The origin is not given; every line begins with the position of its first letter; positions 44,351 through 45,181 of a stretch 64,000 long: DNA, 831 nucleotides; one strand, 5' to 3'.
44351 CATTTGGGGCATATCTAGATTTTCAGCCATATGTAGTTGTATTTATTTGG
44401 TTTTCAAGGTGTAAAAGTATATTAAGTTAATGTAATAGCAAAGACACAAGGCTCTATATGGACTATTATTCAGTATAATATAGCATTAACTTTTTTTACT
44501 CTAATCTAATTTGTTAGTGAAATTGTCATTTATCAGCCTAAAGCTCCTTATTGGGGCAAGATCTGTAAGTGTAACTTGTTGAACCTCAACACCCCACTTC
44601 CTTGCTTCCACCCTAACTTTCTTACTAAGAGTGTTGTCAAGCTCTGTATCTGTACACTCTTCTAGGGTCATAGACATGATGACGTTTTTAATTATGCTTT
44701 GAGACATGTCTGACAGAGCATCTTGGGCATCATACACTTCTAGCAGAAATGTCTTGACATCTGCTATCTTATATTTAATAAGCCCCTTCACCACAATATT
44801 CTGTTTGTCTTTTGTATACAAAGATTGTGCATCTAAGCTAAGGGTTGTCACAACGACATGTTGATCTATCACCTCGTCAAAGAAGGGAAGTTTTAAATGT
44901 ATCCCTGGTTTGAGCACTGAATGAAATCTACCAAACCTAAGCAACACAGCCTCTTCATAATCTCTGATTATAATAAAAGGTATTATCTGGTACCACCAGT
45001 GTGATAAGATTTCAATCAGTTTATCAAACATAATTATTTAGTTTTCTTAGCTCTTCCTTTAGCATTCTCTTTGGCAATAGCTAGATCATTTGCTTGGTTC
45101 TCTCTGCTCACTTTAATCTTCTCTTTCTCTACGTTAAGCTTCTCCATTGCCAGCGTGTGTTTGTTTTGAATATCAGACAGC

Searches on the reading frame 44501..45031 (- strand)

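Call 12: search_protein_families(library=phrogs, proteins=[window:44501-45031:-], max_evalue=0.01)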
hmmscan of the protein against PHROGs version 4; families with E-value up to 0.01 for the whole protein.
window:44501-45031:- (176 aa): 1 family
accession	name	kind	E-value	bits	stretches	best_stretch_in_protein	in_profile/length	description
phrog_200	-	other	1.9e-10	41.4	1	21-160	103-258/379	lipoprotein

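Call 63: search_protein_families(library=pfam, proteins=[window:44501-45031:-], max_evalue=0.01)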
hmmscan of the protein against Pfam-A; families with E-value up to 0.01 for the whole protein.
window:44501-45031:- (176 aa): 1 family
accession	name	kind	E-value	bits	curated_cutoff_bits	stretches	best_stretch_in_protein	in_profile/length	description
PF01145.31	Band_7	-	6.8e-27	95.1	23.6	1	21-160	2-147/176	SPFH domain / Band 7 family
